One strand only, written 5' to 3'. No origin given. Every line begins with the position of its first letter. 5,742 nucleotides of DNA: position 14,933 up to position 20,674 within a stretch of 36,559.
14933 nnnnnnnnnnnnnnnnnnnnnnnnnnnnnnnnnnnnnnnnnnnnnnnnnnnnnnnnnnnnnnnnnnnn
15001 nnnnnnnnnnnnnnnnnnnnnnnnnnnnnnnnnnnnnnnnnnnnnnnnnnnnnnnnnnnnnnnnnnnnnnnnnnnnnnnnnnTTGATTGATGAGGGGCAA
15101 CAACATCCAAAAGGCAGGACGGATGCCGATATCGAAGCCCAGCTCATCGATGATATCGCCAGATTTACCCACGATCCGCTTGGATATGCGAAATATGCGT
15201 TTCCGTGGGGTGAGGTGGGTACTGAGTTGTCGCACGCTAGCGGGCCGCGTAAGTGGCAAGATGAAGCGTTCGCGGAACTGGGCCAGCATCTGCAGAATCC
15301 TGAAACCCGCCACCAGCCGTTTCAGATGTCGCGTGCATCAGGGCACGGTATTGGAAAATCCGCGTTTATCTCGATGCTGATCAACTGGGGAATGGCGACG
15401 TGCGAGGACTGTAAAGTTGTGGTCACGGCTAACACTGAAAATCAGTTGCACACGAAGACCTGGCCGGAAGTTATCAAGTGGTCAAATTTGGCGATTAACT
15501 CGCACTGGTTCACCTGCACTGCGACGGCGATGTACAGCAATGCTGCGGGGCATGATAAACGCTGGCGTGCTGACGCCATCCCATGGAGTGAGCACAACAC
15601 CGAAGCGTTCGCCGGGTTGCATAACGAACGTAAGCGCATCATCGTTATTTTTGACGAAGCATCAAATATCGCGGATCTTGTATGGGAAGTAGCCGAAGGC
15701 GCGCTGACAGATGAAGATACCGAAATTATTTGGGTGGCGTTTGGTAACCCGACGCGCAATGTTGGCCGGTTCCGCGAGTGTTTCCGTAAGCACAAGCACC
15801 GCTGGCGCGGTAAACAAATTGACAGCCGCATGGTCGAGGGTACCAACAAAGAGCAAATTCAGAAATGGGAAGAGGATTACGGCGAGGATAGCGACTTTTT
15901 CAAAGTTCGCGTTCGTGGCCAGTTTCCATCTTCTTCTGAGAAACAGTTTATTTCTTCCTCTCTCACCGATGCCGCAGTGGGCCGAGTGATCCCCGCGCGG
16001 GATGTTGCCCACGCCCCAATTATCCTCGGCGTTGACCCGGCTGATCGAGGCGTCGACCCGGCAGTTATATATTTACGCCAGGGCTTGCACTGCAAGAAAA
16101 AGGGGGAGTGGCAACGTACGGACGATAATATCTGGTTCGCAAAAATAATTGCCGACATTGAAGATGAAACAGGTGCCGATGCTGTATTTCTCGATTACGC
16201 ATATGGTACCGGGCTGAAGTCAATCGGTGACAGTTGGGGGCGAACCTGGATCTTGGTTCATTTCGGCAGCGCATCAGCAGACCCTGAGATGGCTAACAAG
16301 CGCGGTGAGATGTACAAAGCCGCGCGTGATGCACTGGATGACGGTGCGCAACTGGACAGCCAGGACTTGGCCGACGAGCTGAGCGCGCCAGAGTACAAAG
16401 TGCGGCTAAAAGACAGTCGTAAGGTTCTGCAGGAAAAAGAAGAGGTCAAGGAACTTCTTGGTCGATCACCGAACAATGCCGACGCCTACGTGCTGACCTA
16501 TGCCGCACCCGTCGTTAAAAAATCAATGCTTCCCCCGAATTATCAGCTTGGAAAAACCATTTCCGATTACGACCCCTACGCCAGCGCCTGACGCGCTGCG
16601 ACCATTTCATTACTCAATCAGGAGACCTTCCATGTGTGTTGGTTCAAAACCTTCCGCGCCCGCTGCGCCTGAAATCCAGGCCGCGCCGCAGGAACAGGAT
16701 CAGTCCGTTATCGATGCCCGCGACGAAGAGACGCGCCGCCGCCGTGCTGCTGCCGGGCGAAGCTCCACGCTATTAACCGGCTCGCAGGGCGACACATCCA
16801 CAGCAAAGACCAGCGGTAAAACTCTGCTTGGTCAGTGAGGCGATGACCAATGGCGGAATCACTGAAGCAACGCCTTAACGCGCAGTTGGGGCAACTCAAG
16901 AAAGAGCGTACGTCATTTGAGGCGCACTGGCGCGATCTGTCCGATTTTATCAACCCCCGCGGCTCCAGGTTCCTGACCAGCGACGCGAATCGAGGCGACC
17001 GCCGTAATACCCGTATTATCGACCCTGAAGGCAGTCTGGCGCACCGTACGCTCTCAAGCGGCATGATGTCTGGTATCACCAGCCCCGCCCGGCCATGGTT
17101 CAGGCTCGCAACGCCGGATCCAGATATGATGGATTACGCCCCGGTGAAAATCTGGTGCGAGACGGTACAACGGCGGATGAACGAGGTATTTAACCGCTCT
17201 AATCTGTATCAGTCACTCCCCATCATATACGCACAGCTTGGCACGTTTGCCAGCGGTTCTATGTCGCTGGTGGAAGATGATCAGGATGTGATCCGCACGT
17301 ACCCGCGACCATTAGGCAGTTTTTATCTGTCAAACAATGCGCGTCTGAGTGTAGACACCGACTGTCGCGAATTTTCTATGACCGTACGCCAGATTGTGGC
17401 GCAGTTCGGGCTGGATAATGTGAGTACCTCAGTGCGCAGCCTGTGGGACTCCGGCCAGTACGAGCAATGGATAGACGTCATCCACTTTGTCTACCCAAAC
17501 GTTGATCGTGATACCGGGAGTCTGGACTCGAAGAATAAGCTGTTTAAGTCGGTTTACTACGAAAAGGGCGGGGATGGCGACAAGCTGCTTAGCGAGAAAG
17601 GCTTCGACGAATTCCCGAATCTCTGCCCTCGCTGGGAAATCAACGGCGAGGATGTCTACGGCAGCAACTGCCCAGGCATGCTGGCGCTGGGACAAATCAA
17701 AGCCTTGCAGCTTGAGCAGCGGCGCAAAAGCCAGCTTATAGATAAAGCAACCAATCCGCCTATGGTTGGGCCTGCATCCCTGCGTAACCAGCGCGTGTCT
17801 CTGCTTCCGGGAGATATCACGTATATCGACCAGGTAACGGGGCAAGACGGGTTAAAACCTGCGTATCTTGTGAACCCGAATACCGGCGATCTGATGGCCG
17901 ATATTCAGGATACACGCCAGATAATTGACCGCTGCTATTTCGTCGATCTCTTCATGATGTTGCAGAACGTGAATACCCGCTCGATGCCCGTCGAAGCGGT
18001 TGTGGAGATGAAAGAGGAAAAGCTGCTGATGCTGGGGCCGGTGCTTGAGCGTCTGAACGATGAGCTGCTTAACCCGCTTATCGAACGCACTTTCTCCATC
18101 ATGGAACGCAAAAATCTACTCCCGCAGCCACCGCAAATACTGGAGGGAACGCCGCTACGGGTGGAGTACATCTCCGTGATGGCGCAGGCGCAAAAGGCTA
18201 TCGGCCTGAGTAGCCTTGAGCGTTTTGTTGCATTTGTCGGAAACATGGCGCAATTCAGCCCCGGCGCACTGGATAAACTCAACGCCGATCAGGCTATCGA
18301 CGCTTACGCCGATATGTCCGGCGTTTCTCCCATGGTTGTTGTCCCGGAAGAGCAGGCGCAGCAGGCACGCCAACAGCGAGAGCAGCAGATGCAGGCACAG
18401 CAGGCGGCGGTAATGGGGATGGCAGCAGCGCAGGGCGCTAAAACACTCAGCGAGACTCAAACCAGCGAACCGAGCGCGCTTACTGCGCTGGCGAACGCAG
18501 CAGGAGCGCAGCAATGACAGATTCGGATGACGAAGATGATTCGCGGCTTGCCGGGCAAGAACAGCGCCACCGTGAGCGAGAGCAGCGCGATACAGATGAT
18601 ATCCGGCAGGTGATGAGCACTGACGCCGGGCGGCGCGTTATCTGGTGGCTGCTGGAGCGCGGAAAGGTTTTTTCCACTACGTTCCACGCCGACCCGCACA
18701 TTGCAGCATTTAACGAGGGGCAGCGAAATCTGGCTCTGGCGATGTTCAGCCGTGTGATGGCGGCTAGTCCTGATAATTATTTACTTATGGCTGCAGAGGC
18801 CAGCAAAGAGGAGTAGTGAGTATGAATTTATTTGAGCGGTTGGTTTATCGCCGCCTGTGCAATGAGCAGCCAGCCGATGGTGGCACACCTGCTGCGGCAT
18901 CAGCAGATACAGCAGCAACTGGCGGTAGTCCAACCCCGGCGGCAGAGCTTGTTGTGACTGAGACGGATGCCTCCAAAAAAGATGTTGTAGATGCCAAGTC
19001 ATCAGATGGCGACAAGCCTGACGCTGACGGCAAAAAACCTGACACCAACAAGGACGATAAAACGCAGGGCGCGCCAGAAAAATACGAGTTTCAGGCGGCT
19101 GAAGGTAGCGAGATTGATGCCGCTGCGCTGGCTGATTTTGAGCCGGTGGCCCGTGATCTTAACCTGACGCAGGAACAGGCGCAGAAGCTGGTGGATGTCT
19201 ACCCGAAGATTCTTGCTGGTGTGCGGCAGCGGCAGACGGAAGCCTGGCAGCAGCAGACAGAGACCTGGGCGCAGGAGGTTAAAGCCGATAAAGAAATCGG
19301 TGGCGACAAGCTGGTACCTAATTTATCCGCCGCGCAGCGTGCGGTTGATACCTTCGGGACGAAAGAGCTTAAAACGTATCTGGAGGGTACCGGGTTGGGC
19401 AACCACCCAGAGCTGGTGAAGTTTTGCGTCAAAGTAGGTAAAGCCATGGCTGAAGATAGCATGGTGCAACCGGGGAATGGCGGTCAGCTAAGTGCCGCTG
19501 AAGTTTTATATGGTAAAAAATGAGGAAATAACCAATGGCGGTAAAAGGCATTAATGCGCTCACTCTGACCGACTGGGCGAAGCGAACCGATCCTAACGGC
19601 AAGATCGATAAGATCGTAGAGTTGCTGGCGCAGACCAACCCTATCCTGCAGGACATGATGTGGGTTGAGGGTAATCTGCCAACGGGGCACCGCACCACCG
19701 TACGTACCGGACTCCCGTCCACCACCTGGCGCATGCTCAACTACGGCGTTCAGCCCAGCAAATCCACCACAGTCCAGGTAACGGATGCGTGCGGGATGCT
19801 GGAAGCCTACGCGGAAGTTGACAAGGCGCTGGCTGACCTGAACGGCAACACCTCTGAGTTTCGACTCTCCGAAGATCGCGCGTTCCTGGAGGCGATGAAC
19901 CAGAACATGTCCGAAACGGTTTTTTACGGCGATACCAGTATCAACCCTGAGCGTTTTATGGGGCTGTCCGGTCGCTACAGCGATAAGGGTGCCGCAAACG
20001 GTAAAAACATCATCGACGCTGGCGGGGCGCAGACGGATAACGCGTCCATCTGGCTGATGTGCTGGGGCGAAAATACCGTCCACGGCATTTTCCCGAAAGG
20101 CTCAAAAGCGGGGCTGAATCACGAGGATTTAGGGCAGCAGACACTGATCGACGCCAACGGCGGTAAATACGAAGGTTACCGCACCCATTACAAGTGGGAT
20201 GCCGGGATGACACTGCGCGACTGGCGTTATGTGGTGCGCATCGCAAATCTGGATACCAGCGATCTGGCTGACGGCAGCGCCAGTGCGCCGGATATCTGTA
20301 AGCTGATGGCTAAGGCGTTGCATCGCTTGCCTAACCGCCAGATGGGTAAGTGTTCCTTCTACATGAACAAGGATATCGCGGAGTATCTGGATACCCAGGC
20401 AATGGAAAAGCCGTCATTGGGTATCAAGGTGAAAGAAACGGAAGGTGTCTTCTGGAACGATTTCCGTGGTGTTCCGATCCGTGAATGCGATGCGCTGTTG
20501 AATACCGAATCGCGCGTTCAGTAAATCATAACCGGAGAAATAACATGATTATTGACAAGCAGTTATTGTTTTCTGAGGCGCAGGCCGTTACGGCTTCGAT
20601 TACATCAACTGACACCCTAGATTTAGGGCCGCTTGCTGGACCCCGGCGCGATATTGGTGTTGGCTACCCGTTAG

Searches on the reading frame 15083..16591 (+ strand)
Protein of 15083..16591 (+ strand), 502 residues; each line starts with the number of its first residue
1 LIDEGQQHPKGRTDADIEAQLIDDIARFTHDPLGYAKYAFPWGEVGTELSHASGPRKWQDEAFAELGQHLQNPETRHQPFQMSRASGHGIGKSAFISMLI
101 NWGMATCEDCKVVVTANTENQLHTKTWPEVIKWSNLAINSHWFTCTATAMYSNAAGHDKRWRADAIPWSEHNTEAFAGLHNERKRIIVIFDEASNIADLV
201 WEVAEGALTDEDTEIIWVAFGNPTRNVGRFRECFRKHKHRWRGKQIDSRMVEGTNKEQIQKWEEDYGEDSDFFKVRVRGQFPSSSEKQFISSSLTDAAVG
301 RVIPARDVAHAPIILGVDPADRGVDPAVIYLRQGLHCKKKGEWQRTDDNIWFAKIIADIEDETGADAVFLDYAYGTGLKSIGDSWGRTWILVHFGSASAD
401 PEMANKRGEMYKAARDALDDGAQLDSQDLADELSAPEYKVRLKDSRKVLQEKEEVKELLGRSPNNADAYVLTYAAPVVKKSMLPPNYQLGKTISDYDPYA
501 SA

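Call 13: search_protein_families(library=phrogs, proteins=[window:15083-16591:+], max_evalue=0.00001)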
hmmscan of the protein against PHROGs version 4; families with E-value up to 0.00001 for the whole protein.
window:15083-16591:+ (502 aa): 2 families
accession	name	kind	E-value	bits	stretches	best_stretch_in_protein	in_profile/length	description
phrog_5902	-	unknown function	9e-90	302.5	1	25-296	2-271/359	-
phrog_2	-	head and packaging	3.8e-43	149.3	1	21-482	244-599/807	terminase large subunit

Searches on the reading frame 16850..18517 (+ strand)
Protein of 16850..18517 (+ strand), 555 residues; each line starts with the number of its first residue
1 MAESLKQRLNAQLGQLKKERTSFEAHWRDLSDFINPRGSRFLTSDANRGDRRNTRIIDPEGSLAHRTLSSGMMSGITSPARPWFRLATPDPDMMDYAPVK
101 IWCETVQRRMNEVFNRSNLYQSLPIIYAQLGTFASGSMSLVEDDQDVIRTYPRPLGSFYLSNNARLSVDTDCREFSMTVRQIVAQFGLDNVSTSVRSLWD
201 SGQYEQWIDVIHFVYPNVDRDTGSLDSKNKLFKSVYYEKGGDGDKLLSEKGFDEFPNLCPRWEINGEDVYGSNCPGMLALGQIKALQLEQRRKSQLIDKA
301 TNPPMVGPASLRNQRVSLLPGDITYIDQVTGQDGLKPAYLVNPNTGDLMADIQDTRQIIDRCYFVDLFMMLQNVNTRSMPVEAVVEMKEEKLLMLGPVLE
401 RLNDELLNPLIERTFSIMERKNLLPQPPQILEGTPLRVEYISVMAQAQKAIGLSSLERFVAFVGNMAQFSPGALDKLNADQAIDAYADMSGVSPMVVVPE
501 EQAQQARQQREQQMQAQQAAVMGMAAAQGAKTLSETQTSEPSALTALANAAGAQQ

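Call 13: search_protein_families(library=phrogs, proteins=[window:16850-18517:+], max_evalue=0.00001)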
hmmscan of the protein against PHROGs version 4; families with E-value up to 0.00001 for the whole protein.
window:16850-18517:+ (555 aa): 4 families
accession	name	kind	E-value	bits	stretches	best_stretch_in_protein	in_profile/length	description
phrog_332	-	connector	2.1e-221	737.1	1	1-550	6-559/560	head-tail adaptor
phrog_21528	-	unknown function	7.2e-65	219.6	1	6-222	3-221/224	-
phrog_21643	-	unknown function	9.5e-63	212.8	1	317-548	35-265/268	-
phrog_449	-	connector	5.3e-15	55.9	1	385-535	369-513/520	head-tail adaptor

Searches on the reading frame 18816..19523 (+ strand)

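Call 82: search_protein_families(library=phrogs, proteins=[window:18816-19523:+], max_evalue=0.0001)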
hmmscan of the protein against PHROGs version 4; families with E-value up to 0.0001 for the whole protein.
window:18816-19523:+ (235 aa): 3 families
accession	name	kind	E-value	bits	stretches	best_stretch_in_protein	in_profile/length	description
phrog_458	-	other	1e-89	301.8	1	3-235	1-245/246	protease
phrog_30010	-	unknown function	2.2e-53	182.8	1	49-228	19-191/517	-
phrog_3742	-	unknown function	9.7e-15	56.3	1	24-229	23-248/287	-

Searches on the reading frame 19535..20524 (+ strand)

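Call 13: search_protein_families(library=phrogs, proteins=[window:19535-20524:+], max_evalue=0.00001)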
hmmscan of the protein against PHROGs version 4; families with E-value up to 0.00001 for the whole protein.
window:19535-20524:+ (329 aa): 1 family
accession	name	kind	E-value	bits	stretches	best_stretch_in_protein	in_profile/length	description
phrog_212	-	head and packaging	3.7e-100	336.2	1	5-245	2-299/301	major head protein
